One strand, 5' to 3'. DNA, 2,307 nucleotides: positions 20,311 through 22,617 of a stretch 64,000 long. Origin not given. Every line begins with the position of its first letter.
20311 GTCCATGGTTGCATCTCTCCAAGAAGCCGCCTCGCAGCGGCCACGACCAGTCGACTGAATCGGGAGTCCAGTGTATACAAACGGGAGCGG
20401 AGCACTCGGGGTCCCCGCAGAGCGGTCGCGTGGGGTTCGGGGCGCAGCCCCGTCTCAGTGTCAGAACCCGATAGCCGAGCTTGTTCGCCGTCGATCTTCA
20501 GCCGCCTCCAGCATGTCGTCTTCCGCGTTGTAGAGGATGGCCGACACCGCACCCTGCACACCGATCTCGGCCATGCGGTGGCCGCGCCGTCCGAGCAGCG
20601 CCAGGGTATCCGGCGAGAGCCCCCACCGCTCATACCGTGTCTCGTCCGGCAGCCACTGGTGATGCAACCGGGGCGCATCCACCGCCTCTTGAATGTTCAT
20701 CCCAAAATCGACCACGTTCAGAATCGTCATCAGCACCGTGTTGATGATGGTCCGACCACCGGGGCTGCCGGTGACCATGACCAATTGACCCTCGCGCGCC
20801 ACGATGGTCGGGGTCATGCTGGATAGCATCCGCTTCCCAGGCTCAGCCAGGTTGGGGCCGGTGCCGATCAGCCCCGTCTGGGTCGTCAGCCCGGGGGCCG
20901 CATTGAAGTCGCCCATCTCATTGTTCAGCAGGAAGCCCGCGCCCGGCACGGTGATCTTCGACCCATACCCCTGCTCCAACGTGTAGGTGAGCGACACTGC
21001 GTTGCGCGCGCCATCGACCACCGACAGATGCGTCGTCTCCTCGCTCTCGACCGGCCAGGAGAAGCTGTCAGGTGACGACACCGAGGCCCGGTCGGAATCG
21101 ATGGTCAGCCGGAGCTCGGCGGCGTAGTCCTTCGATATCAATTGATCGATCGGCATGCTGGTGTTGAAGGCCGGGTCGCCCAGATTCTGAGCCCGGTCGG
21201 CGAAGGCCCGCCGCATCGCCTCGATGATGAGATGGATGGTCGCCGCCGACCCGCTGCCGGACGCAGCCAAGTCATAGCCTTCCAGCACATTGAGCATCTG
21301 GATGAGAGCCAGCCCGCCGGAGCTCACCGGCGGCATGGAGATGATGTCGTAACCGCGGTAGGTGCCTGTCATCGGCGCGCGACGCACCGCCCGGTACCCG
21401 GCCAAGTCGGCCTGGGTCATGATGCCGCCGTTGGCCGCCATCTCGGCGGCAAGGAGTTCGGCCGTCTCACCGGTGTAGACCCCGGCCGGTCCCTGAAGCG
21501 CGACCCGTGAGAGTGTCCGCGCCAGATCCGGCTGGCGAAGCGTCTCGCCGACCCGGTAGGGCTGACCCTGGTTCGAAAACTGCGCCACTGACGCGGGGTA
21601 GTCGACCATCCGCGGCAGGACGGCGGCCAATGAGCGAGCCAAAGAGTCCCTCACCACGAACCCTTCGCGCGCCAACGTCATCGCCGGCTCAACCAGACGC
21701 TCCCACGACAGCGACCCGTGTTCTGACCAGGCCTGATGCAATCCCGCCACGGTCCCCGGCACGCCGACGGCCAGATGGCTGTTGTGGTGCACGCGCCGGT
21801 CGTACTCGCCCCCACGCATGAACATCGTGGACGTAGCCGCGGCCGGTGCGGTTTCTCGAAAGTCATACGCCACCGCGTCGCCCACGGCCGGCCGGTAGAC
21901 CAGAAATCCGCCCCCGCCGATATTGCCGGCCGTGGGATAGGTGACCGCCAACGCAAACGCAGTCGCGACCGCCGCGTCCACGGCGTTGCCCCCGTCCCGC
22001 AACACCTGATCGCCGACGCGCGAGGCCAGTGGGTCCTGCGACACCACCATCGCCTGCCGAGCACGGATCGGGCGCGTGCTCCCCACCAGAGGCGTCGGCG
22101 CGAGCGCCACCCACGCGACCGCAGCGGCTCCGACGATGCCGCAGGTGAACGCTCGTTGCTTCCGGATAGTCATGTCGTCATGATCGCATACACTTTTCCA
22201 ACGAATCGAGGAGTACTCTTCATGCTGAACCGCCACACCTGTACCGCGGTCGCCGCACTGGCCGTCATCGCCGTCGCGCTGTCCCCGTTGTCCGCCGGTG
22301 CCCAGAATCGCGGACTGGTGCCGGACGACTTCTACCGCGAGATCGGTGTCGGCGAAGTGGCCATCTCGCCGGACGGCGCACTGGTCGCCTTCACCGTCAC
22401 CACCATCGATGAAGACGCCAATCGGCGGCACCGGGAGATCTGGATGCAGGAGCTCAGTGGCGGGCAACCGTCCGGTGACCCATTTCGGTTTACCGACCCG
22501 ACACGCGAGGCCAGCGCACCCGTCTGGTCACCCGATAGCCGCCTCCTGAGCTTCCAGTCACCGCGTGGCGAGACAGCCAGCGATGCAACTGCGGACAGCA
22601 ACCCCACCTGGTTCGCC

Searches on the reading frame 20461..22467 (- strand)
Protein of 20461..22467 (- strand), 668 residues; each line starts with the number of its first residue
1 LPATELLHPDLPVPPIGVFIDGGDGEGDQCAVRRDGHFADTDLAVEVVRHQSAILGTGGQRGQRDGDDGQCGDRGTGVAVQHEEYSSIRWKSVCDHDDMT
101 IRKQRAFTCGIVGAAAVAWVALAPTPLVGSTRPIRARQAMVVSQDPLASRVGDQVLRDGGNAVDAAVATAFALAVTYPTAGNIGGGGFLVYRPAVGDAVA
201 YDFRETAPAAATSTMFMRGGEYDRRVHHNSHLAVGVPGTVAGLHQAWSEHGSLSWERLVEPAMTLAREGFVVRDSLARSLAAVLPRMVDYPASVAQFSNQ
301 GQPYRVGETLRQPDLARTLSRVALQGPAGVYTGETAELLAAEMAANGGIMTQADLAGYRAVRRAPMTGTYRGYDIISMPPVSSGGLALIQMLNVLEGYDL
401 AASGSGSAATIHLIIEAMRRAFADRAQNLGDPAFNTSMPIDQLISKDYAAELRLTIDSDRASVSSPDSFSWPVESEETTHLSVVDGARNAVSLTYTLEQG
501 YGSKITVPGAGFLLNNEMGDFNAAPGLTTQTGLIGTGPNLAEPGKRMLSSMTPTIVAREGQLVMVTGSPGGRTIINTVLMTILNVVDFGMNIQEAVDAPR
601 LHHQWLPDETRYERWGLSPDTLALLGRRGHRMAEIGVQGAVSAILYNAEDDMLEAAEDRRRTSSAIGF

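Call 79: search_protein_families(library=pfam, proteins=[window:20461-22467:-], max_evalue=0.00001)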
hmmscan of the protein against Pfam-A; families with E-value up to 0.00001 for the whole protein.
window:20461-22467:- (668 aa): 1 family
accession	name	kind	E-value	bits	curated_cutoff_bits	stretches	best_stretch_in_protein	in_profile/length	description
PF01019.26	G_glu_transpept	-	7.6e-171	569.8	27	1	154-662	2-511/512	Gamma-glutamyltranspeptidase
